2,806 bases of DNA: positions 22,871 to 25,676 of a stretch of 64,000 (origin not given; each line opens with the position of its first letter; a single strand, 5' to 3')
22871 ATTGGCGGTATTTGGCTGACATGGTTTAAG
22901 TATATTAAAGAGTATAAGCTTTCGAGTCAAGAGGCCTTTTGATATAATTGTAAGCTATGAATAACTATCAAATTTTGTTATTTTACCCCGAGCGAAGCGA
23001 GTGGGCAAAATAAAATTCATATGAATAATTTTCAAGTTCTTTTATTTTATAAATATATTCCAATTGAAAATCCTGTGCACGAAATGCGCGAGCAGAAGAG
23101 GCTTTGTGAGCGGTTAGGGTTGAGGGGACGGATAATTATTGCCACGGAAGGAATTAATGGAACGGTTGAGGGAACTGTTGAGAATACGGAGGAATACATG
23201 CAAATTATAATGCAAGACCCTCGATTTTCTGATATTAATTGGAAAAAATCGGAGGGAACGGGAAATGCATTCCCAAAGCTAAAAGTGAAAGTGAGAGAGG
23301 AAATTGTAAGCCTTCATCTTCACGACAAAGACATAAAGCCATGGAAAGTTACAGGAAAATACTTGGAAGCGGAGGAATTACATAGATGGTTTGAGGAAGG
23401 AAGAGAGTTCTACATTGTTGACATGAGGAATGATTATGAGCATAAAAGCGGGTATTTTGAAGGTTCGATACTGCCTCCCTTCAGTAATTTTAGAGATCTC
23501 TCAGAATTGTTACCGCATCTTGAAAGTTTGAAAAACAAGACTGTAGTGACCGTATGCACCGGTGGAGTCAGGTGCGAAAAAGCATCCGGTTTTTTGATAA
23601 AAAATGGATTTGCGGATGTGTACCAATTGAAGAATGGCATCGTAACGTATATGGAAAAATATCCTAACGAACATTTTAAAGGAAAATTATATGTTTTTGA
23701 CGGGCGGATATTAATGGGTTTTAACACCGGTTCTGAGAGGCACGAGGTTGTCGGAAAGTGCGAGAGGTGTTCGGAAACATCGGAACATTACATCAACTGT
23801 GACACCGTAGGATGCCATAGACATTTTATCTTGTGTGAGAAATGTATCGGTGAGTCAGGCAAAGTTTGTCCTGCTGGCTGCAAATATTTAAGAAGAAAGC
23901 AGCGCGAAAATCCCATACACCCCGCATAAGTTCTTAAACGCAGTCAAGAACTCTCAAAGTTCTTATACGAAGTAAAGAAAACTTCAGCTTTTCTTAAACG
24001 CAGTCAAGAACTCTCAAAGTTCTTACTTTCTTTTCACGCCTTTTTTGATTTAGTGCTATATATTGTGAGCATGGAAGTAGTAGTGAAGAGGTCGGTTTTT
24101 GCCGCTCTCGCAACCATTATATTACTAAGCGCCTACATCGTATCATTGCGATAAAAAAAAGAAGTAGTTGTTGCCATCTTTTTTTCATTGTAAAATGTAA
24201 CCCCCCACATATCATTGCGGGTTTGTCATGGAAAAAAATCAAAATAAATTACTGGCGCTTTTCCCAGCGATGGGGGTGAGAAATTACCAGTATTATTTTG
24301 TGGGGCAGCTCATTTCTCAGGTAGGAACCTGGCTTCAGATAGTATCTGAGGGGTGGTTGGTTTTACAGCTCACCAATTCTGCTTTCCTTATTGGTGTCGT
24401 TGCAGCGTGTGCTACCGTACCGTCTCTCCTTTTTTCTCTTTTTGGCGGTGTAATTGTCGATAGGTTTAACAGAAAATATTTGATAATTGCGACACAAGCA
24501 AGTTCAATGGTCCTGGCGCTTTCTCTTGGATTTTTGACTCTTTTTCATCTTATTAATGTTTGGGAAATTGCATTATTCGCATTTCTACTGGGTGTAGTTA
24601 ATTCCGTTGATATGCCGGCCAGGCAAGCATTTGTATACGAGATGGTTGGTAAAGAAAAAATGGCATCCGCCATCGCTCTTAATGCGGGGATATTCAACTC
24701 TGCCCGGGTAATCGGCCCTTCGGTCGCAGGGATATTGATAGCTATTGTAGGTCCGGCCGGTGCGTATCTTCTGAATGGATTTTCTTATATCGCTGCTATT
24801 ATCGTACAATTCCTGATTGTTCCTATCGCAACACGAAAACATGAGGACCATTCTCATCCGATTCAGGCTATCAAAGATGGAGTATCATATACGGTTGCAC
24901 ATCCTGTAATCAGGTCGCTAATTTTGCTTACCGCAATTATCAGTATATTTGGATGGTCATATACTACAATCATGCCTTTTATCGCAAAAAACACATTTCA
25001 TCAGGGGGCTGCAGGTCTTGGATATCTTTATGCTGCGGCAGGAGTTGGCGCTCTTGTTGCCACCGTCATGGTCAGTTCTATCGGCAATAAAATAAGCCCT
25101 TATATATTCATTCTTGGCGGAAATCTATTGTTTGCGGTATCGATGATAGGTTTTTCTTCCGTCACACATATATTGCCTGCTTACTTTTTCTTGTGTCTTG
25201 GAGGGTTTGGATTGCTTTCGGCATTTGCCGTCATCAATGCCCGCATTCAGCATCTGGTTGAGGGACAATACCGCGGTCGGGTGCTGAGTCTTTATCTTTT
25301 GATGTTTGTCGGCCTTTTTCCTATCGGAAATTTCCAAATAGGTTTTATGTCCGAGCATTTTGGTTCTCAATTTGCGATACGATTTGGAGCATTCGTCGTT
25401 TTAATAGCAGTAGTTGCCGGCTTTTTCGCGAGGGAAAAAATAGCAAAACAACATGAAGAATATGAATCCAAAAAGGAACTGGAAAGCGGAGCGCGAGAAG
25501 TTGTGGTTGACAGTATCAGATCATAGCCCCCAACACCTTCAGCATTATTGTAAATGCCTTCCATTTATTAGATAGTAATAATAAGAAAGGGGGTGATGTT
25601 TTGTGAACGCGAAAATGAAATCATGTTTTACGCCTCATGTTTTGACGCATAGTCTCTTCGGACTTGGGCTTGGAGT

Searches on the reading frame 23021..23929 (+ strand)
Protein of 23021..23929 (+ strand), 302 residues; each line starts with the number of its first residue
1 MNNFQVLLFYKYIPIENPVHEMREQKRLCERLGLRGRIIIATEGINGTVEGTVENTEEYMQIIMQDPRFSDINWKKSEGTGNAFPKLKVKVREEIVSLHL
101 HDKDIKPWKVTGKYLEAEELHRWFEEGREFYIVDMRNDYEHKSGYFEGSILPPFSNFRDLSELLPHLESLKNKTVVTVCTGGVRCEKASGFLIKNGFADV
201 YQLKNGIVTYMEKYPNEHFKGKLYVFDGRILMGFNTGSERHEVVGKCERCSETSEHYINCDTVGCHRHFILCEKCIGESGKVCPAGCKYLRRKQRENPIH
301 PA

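Call 14: search_protein_families(library=pfam, proteins=[window:23021-23929:+], max_evalue=0.001)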
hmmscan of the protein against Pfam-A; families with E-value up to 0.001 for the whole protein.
window:23021-23929:+ (302 aa): 3 families
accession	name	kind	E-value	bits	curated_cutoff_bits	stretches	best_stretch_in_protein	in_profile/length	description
PF17773.7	UPF0176_N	-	2.2e-27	95.7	26.2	1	5-95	2-92/92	UPF0176 acylphosphatase like domain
PF12368.13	Rhodanese_C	-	1.2e-16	61.2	26.9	1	220-288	1-66/66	Rhodanase C-terminal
PF00581.25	Rhodanese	-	5e-10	40.2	22.2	1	117-211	2-100/102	Rhodanese-like domain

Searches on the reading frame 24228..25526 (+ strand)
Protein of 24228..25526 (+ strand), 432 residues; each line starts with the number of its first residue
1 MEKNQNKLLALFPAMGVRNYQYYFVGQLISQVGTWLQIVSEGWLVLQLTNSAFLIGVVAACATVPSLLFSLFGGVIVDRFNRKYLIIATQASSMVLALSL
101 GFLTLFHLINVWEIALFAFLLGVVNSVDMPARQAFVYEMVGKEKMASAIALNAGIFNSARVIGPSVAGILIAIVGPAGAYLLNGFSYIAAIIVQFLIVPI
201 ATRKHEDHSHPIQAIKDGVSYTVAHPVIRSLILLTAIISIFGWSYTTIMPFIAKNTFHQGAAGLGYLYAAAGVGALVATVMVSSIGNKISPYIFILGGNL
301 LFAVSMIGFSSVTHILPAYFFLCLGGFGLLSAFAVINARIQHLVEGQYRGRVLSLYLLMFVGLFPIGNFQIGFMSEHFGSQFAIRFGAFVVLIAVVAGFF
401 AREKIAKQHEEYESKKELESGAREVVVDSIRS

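Call 14: search_protein_families(library=pfam, proteins=[window:24228-25526:+], max_evalue=0.001)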
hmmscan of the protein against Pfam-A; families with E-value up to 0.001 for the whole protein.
window:24228-25526:+ (432 aa): 2 families
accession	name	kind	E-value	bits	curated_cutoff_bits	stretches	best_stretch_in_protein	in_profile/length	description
PF05977.19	MFS_3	-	8.1e-64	216.4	27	1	21-416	13-407/524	Transmembrane secretion effector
PF07690.21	MFS_1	-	1.8e-34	119.7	33.4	2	24-242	2-217/347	Major Facilitator Superfamily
